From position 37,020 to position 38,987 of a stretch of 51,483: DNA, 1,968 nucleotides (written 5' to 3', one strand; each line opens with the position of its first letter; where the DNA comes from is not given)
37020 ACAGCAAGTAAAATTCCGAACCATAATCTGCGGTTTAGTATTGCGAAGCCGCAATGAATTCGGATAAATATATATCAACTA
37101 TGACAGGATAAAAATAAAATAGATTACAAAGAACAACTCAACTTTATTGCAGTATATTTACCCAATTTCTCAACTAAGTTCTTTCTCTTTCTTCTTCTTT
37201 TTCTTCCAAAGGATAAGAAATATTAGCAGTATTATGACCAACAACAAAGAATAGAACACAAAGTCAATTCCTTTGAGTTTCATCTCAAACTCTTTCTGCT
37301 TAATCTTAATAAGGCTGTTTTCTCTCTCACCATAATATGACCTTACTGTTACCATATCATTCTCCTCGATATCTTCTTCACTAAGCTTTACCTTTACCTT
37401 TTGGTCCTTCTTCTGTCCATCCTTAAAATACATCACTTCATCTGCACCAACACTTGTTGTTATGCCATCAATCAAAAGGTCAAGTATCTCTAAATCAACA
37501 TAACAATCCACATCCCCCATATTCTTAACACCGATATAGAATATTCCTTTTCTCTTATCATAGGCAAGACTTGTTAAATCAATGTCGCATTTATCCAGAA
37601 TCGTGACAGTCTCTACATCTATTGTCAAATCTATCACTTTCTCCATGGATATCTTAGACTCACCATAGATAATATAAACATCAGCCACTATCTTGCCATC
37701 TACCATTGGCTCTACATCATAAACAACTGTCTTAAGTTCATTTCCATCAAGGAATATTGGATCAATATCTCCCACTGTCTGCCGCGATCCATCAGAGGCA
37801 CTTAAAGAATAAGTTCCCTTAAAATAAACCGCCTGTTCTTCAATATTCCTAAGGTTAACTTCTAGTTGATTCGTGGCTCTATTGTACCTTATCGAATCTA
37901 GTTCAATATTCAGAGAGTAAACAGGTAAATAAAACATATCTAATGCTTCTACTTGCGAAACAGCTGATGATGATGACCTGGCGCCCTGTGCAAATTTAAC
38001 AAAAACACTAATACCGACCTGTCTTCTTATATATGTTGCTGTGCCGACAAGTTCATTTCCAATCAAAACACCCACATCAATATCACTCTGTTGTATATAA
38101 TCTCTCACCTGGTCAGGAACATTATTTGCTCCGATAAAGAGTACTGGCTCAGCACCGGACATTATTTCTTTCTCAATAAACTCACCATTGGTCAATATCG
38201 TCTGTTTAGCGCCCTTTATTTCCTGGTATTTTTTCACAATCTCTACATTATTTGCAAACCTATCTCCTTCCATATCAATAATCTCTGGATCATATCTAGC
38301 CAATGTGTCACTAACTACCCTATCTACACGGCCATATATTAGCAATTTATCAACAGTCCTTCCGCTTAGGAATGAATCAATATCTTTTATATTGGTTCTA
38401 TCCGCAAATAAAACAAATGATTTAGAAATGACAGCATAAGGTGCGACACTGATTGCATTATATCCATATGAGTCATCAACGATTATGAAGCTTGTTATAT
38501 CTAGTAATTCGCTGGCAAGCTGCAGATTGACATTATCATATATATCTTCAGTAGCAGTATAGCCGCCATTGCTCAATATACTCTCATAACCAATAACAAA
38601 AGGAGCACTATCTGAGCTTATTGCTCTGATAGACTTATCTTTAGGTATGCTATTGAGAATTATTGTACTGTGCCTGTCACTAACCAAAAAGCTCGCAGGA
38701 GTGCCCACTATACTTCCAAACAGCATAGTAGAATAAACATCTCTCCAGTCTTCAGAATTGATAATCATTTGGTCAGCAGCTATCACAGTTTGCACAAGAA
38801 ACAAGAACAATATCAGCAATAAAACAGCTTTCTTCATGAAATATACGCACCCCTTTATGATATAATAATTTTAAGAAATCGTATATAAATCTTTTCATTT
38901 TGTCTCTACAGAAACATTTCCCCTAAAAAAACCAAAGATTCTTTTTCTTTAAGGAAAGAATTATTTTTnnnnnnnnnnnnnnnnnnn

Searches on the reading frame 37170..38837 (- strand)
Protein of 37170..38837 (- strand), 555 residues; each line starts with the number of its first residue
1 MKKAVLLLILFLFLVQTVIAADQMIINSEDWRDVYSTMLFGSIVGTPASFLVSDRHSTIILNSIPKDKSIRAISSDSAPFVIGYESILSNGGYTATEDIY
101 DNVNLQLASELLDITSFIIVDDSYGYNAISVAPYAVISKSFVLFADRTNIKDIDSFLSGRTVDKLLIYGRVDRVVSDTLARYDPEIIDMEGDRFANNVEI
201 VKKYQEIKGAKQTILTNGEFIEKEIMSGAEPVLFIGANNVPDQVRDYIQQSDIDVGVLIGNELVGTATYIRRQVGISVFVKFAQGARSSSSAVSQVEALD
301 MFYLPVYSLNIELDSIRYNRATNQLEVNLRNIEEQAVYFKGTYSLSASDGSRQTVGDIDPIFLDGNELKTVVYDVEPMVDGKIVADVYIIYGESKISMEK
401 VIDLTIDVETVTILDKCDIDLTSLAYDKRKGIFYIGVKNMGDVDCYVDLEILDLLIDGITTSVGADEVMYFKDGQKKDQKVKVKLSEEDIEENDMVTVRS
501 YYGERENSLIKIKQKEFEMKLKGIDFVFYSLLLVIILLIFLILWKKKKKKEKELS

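Call 3: search_protein_families(library=pfam, proteins=[window:37170-38837:-], max_evalue=0.01)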
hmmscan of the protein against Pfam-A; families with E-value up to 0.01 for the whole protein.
window:37170-38837:- (555 aa): 0 families

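Call 4: search_protein_families(library=ncbifam, proteins=[window:37170-38837:-], max_evalue=0.01)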
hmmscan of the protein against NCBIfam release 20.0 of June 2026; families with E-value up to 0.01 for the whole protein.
window:37170-38837:- (555 aa): 1 family
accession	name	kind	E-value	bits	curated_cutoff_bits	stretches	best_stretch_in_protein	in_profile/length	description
NF052591.1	ArlG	equivalog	0.0066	16.5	110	0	424-499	62-138/148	archaellum stator protein ArlG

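Call 34: search_protein_families(library=padloc, proteins=[window:37170-38837:-], max_evalue=0.01)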
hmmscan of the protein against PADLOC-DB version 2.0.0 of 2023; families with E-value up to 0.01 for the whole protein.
window:37170-38837:- (555 aa): 0 families
